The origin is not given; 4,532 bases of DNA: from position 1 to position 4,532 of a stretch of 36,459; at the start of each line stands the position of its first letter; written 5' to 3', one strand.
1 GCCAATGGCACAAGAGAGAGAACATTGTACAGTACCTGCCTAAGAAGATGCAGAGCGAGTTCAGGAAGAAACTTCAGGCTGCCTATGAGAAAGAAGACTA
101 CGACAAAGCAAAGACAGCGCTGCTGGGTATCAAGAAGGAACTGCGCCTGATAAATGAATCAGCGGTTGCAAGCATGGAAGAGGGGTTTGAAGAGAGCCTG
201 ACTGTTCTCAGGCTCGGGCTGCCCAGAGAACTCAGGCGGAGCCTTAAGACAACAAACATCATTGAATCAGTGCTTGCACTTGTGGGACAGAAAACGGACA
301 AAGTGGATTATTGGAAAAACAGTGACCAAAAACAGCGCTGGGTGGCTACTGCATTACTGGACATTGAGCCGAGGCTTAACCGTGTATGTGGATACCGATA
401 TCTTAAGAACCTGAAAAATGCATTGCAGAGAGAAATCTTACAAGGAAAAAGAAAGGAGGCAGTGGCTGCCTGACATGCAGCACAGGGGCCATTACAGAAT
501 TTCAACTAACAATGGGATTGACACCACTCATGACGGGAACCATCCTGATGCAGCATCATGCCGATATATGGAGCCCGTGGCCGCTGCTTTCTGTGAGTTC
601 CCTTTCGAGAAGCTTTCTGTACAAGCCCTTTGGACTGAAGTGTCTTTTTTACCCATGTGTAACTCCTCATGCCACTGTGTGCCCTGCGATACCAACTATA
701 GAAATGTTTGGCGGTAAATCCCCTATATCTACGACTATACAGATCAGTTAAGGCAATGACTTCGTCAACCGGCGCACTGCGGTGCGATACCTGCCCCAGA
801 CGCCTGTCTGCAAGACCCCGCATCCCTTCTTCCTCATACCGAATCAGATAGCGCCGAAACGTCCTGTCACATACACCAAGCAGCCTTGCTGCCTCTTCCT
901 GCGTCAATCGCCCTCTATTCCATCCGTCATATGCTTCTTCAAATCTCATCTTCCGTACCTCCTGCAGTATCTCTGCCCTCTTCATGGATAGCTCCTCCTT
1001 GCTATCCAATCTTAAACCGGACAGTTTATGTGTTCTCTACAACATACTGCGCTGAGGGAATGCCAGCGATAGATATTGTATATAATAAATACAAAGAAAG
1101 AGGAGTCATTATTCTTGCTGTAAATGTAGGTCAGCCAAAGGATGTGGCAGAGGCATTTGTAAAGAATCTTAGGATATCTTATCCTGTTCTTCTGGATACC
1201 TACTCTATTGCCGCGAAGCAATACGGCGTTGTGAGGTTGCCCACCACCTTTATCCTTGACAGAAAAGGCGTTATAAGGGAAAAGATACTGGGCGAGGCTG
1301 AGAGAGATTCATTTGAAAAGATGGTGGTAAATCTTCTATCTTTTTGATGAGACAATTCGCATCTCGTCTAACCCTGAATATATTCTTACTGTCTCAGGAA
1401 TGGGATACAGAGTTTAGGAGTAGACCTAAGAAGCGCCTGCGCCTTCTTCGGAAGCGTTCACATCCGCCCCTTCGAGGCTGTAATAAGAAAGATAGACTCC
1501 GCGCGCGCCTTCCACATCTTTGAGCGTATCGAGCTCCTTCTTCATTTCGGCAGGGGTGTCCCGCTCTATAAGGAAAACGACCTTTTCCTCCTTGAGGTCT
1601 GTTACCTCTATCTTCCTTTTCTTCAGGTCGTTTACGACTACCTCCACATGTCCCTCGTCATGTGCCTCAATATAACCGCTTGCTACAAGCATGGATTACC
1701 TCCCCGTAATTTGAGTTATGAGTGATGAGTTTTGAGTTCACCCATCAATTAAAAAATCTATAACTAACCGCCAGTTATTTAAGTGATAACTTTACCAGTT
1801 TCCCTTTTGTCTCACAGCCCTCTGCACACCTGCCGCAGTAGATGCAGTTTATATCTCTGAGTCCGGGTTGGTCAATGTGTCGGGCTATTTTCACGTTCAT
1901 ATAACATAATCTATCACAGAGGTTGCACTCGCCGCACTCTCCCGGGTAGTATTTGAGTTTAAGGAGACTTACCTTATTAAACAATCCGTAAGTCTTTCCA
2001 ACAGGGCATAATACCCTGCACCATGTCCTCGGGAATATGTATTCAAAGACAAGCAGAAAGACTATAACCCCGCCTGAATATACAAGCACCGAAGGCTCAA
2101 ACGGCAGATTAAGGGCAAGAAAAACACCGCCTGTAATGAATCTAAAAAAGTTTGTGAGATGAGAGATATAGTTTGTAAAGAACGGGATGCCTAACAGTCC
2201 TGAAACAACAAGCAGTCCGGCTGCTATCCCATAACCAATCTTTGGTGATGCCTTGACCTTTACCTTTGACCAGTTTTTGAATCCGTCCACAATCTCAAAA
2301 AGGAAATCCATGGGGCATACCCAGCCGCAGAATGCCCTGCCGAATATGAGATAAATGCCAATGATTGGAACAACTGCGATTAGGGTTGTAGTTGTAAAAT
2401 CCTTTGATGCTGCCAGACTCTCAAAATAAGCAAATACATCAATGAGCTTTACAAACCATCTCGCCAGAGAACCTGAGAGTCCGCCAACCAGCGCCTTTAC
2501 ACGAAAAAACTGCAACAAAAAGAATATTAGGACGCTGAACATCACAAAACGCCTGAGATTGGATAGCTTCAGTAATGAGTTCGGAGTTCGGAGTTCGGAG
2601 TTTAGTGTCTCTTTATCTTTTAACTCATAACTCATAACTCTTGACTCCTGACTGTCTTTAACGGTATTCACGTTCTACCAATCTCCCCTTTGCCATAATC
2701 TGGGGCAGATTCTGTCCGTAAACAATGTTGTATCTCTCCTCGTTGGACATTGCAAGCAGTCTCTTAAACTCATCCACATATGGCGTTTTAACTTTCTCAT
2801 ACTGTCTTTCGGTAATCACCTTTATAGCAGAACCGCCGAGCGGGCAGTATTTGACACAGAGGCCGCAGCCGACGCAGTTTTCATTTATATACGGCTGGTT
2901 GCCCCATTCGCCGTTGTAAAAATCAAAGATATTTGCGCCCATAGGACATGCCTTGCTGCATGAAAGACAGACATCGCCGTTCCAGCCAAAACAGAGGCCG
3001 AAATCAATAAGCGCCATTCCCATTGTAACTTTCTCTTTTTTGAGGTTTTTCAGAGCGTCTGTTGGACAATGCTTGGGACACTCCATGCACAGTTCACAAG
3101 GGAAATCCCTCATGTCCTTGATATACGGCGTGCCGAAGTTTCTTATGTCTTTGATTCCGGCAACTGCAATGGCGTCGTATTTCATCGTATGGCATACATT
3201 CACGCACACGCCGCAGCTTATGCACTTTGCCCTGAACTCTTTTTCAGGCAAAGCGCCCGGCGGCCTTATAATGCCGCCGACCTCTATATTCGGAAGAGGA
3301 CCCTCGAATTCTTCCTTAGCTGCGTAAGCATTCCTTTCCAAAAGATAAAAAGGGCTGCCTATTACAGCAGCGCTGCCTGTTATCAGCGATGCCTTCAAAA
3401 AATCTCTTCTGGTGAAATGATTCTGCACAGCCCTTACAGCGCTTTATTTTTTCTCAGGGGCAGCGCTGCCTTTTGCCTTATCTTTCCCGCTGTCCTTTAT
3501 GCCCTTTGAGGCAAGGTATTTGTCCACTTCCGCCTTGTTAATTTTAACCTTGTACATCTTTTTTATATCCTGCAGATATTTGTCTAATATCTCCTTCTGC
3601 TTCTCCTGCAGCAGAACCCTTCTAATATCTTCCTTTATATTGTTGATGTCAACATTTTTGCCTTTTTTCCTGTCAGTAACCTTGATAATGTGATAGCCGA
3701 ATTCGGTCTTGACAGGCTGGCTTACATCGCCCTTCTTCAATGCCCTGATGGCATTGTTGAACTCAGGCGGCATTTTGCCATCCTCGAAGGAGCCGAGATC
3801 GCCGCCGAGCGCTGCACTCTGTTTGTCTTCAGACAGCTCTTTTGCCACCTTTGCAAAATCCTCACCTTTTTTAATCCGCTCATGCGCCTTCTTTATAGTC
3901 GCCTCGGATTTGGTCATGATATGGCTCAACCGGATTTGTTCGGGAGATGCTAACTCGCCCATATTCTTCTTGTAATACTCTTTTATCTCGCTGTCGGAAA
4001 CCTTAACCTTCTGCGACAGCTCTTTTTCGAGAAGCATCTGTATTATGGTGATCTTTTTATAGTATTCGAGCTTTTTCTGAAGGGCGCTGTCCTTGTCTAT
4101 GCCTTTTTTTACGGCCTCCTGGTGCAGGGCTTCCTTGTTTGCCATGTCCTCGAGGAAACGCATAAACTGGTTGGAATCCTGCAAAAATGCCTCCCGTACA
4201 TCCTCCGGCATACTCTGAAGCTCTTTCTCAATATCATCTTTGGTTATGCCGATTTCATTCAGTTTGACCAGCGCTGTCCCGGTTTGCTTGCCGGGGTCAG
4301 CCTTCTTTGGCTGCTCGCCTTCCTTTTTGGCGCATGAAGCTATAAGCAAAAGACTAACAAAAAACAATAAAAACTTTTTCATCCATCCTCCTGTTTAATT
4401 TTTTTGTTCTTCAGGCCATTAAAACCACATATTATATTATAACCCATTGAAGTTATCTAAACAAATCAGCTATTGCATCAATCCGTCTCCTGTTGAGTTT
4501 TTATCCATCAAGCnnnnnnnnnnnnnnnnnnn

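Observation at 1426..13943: Self-contained periplasmic nitrate-to-ammonium island with non-canonical parts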

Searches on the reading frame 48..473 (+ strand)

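Call 9: search_protein_families(library=pfam, proteins=[window:48-473:+], max_evalue=0.001)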
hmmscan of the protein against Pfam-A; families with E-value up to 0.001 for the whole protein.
window:48-473:+ (141 aa): 1 family
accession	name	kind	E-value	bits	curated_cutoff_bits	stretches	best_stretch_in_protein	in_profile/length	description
PF00872.24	Transposase_mut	-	1.5e-06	27.8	21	1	4-106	272-372/379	Transposase, Mutator family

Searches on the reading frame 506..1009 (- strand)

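Call 9: search_protein_families(library=pfam, proteins=[window:506-1009:-], max_evalue=0.001)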
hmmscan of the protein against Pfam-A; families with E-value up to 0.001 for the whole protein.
window:506-1009:- (167 aa): 4 families
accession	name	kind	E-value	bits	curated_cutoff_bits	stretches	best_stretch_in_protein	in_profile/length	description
PF13551.12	HTH_29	-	1.2e-09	38.5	28.1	1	31-70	9-48/64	Winged helix-turn helix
PF13518.12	HTH_28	-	1.2e-06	29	25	1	32-70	11-48/52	Helix-turn-helix domain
PF13384.12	HTH_23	-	0.00011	22.3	24.6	1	34-66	17-49/50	Homeodomain-like domain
PF03683.19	UPF0175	-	0.00034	20.7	27.9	1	19-59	18-58/75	Uncharacterised protein family (UPF0175)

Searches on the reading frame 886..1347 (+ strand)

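Call 9: search_protein_families(library=pfam, proteins=[window:886-1347:+], max_evalue=0.001)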
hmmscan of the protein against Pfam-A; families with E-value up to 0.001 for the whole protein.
window:886-1347:+ (153 aa): 3 families
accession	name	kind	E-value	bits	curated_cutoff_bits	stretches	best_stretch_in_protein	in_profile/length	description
PF00578.27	AhpC-TSA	-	1.1e-15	58.1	26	1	51-132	37-123/124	AhpC/TSA family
PF08534.16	Redoxin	-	6.2e-13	49.2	26.6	1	51-141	40-139/148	Redoxin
PF13905.12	Thioredoxin_8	-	2e-06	28.4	27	1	47-128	5-92/94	Thioredoxin-like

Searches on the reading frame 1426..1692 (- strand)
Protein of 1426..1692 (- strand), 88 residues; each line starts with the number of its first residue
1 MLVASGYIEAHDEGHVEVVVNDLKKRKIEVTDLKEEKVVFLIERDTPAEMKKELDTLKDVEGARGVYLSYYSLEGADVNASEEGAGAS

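Call 4: search_protein_families(library=pfam, proteins=[window:1426-1692:-], max_evalue=0.01)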
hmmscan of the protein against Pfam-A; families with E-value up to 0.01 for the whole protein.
window:1426-1692:- (88 aa): 0 families

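Call 5: search_protein_families(library=ncbifam, proteins=[window:1426-1692:-], max_evalue=0.01)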
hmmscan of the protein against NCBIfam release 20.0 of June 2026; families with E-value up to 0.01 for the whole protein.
window:1426-1692:- (88 aa): 0 families

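Call 60: search_solved_structures(query=A2, max_evalue=10, show_alignments=1)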
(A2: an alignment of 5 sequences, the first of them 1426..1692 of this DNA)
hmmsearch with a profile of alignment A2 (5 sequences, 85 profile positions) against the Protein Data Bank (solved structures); distinct sequences matched with E-value up to 10: 9.
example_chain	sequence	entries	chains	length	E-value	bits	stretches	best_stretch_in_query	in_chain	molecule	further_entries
2jsx_A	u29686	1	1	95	0.016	18.4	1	14-74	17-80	Protein napD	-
2pq4_A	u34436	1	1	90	0.017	18.4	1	14-74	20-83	Protein napD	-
2z8u_A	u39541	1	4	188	0.079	16.2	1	14-62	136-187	TATA-box-binding protein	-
9hig_s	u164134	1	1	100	0.21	14.8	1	11-65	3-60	Large ribosomal subunit protein uL23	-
4hpq_C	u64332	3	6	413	0.4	13.9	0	14-66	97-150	Atg17 | KLTH0D15642p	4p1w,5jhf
4m8m_A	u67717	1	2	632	0.96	12.7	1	25-61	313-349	GCN4 coiled-coil fused zebrafish PlexinC1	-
7a2d_A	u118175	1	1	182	1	12.6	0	22-71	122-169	Uncharacterized protein YraP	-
9vob_C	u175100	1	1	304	1.1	12.6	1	26-71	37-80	Misshapen-like kinase 1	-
4m8n_A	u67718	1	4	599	1.1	12.6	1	25-61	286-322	PlexinC1 Intracellular Region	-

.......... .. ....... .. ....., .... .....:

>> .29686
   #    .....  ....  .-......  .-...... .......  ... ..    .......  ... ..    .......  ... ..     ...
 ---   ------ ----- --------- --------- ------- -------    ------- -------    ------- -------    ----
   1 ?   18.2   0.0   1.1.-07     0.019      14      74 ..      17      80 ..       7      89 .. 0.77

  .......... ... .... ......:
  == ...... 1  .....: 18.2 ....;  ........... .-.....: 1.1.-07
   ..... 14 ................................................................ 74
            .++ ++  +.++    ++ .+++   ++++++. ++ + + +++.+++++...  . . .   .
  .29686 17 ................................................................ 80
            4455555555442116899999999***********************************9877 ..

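Call 61: search_protein_families(library=pfam, alignment_id=A2, max_evalue=10)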
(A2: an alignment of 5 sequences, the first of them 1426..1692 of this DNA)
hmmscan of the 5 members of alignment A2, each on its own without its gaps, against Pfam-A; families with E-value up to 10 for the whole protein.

A. member 1, window:1426-1692:- (88 aa): 4 families
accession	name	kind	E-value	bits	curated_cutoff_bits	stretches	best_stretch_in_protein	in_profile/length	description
PF03927.19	NapD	-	0.011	16.2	28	1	12-72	11-73/76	NapD protein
PF22614.2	Slo-like_RCK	-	0.033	14.3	24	1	16-81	17-79/119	Calcium-activated potassium channel slowpoke-like RCK domain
PF18554.7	PheRS_DBD2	-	0.036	14.4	25.9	1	19-28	22-31/33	PheRS DNA binding domain 2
PF03439.18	Spt5-NGN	-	0.17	12.3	22.4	1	7-25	48-66/84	Early transcription elongation factor of RNA pol II, NGN section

B. families by the number of members that match (of 5 scanned): 6 families
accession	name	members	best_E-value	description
PF03927.19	NapD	5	2.8e-07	NapD protein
PF22614.2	Slo-like_RCK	1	0.033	Calcium-activated potassium channel slowpoke-like RCK domain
PF18554.7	PheRS_DBD2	1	0.036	PheRS DNA binding domain 2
PF17881.8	TseB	1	0.072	Cell wall elongation regulator TseB-like domain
PF02887.21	PK_C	1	0.12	Pyruvate kinase, alpha/beta domain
PF03439.18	Spt5-NGN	1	0.17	Early transcription elongation factor of RNA pol II, NGN section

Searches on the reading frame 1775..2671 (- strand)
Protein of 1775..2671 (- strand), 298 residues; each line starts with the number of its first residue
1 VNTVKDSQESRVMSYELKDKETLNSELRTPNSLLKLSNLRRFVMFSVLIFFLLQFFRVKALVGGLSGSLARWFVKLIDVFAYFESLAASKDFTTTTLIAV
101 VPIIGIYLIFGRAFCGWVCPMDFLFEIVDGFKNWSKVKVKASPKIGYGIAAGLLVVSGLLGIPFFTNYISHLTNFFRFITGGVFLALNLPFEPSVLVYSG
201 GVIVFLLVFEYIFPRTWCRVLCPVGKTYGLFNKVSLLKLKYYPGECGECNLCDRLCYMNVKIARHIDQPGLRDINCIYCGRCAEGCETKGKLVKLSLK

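Call 4: search_protein_families(library=pfam, proteins=[window:1775-2671:-], max_evalue=0.01)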
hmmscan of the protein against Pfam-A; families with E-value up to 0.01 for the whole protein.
window:1775-2671:- (298 aa): 2 families
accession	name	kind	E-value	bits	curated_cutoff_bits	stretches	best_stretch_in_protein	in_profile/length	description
PF12801.12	Fer4_5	-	3.9e-12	46.4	22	2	94-134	3-40/48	4Fe-4S binding domain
PF13187.11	Fer4_9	-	0.00096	19.6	27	1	246-289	2-50/52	4Fe-4S dicluster domain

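Call 5: search_protein_families(library=ncbifam, proteins=[window:1775-2671:-], max_evalue=0.01)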
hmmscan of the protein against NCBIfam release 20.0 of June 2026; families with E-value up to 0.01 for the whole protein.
window:1775-2671:- (298 aa): 7 families
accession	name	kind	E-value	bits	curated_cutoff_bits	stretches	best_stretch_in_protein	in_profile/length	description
TIGR02163.1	napH_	subfamily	8.7e-34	117.2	213.05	1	39-289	4-249/255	NapH/MauN family ferredoxin-type protein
NF007013.0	PRK09477.1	equivalog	6.9e-31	107.4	234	1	38-289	26-272/286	quinol dehydrogenase ferredoxin subunit NapH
NF046105.1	TransRegNosR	equivalog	8e-09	34.3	1000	1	103-282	488-661/680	transcriptional regulator NosR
NF040864.1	HgcB_ferredoxin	equivalog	0.0013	18.6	99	1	238-290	8-60/93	mercury methylation ferredoxin HgcB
NF006076.0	PRK08222.1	equivalog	0.0022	17.8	270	1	239-290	33-89/181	hydrogenase 4 subunit H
NF042909.1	FMH_DH_FwdF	exception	0.0022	17.2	375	1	216-290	231-310/336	tungsten-dependent formylmethanofuran dehydrogenase subunit FwdF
TIGR03287.1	methan_mark_16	hypoth_equivalog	0.0058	15.1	363.95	1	237-289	295-345/391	methanogenesis marker 16 metalloprotein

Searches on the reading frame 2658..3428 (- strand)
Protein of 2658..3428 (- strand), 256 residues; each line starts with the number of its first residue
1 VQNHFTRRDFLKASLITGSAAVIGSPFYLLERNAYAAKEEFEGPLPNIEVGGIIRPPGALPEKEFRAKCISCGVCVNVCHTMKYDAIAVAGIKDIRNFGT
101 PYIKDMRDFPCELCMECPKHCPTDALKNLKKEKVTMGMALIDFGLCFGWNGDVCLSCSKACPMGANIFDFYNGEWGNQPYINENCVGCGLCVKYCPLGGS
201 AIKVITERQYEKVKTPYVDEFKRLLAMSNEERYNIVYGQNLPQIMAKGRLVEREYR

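Call 4: search_protein_families(library=pfam, proteins=[window:2658-3428:-], max_evalue=0.01)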
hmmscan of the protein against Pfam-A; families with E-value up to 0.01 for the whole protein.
window:2658-3428:- (256 aa): 15 families
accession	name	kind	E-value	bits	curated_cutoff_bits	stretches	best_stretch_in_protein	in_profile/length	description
PF12838.12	Fer4_7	-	1e-12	48.8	27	3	68-125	1-52/52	4Fe-4S dicluster domain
PF13187.11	Fer4_9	-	2.4e-11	43.9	27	2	154-197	5-49/52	4Fe-4S dicluster domain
PF14697.11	Fer4_21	-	2.2e-10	40.9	35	2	154-197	11-53/59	4Fe-4S dicluster domain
PF00037.32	Fer4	-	4e-10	39.5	21.1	1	181-196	4-19/24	4Fe-4S binding domain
PF13237.11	Fer4_10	-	4.8e-10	39.6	25.5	2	153-196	11-53/53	4Fe-4S dicluster domain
PF13183.11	Fer4_8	-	2.1e-09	38.2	27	2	68-123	4-66/68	4Fe-4S dicluster domain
PF12837.12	Fer4_6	-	2.2e-08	34.1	25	2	183-196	7-20/24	4Fe-4S binding domain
PF12797.12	Fer4_2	-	4.1e-08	33.1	24.5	2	181-196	5-21/22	4Fe-4S binding domain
PF13484.11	Fer4_16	-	7.7e-07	30.2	30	0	111-131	2-21/66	4Fe-4S double cluster binding domain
PF12800.12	Fer4_4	-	9.2e-06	26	24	2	183-196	2-15/17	4Fe-4S binding domain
PF12798.12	Fer4_3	-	6.1e-05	24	27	0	185-197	1-13/15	4Fe-4S binding domain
PF13534.11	Fer4_17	-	0.0002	22.3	22.2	0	183-197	44-58/61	4Fe-4S dicluster domain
PF25160.1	LdpA_Fe-S-bd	-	0.00029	21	27.6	0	157-198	9-41/49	LdpA Fe-S cluster-binding domain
PF10518.14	TAT_signal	-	0.0011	19.2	22.7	1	5-23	2-20/21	TAT (twin-arginine translocation) pathway signal sequence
PF13746.11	Fer4_18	-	0.0043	17.7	27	0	64-81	56-73/114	4Fe-4S dicluster domain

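Call 5: search_protein_families(library=ncbifam, proteins=[window:2658-3428:-], max_evalue=0.01)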
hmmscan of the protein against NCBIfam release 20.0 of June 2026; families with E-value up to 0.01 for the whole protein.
window:2658-3428:- (256 aa): 50 families (the best 25 are shown)
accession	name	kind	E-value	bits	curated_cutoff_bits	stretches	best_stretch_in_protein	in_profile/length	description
NF007012.0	PRK09476.1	equivalog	9.4e-30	103.6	269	1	51-208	43-209/254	ferredoxin-type protein NapG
TIGR00397.1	mauM_napG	subfamily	5.5e-26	91.4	178.85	1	52-206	38-198/213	MauM/NapG family ferredoxin-type protein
TIGR00402.1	napF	equivalog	1.3e-12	47.9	102.2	1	54-197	22-145/149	ferredoxin-type protein NapF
TIGR01971.1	NuoI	subfamily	6.3e-09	35.5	113.05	2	66-129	41-101/121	NADH-quinone oxidoreductase, chain I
NF040762.1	Hydr_FeFe_Clost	exception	7.1e-09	34.8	900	1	66-128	143-206/572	ferredoxin hydrogenase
TIGR02512.1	FeFe_hydrog_A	subfamily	8.6e-09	34.7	405.95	2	67-131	7-72/375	[FeFe] hydrogenase, group A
NF007382.0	PRK09898.1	equivalog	2.3e-08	33.8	213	1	156-203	130-174/208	ferredoxin-like protein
NF058577.1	FdxA_fam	equivalog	5.7e-08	32.8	65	1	181-198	5-22/52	4Fe-4S ferredoxin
NF040763.1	FeFe_hydrog_A6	exception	1.2e-07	30.5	765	1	67-132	145-211/571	NADH-dependent [FeFe] hydrogenase, group A6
NF005503.0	PRK07118.1-2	equivalog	2.4e-07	30.3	252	1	67-168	167-263/292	RnfABCDGE type electron transport complex subunit B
NF042909.1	FMH_DH_FwdF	exception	2.6e-07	30.1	375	1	67-209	15-162/336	tungsten-dependent formylmethanofuran dehydrogenase subunit FwdF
NF038196.1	ferrodoxin_EFR1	subfamily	8.7e-06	26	75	1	179-198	180-199/242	EFR1 family ferrodoxin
TIGR04003.1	rSAM_BssD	equivalog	1.1e-05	24.8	496.45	0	65-126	48-101/314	[benzylsuccinate synthase]-activating enzyme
NF045874.1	Vhu_polyferre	exception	1.1e-05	24.4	600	1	153-203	34-76/381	F420-non-reducing hydrogenase associated-polyferredoxin VhuB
TIGR02179.1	PorD_KorD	subfamily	1.2e-05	25.3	60.05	1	173-204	13-44/78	2-oxoacid:acceptor oxidoreductase, delta subunit, pyruvate/2-ketoisovalerate family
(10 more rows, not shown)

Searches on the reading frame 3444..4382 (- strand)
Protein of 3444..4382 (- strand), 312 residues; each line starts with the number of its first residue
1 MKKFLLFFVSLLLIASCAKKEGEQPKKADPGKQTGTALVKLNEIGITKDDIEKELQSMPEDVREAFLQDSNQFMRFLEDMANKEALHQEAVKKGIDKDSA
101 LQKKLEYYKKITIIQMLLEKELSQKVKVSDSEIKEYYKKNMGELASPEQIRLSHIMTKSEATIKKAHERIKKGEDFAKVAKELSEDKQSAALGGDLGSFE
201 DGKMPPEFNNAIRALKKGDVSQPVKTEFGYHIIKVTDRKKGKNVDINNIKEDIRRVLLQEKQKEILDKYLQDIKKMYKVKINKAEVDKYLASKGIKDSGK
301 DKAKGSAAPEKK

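Call 4: search_protein_families(library=pfam, proteins=[window:3444-4382:-], max_evalue=0.01)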
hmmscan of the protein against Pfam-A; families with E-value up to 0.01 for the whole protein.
window:3444-4382:- (312 aa): 4 families
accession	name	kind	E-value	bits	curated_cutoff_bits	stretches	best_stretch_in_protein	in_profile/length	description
PF13616.12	Rotamase_3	-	1.1e-25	90.9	22.5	1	144-239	10-116/116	PPIC-type PPIASE domain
PF00639.27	Rotamase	-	2.2e-25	89.9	21.7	1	158-237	17-97/97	PPIC-type PPIASE domain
PF13145.12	Rotamase_2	-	1.3e-21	78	27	1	128-251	1-121/121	PPIC-type PPIASE domain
PF09675.16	Chlamy_scaf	-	0.0002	21.9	25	1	50-87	74-111/134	Chlamydia-phage Chp2 scaffold (Chlamy_scaf)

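Call 5: search_protein_families(library=ncbifam, proteins=[window:3444-4382:-], max_evalue=0.01)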
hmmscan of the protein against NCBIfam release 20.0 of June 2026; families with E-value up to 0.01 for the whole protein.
window:3444-4382:- (312 aa): 10 families
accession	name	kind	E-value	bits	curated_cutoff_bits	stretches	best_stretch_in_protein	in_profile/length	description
NF000809.0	PRK00059.1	equivalog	4.2e-44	151.3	303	1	45-283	109-332/336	peptidylprolyl isomerase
NF002824.0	PRK02998.1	subfamily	5e-31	108.1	360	1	149-286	134-273/283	peptidylprolyl isomerase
NF002846.0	PRK03095.1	equivalog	5.8e-28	98.2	361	1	120-302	112-277/287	peptidylprolyl isomerase PrsA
NF008054.0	PRK10788.1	equivalog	6e-28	97.9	493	1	80-282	203-399/626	peptidylprolyl isomerase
NF002827.0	PRK03002.1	equivalog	1.1e-24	87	343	1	37-288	29-275/285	peptidylprolyl isomerase PrsA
NF008038.0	PRK10770.1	equivalog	2.9e-21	75.8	394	1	150-283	292-427/431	peptidylprolyl isomerase SurA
NF003356.0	PRK04405.1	subfamily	3.3e-15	55.9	339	1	110-291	111-289/299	peptidylprolyl isomerase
NF011969.0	PRK15441.1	equivalog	1.6e-14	54.1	127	1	154-238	9-92/93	peptidylprolyl isomerase PpiC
TIGR02933.1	nifM_nitrog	equivalog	7.7e-14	52.2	168.2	1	109-271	83-253/256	nitrogen fixation protein NifM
TIGR02925.1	cis_trans_EpsD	equivalog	5.5e-10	39.3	108.9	1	12-237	8-224/232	EpsD family peptidyl-prolyl cis-trans isomerase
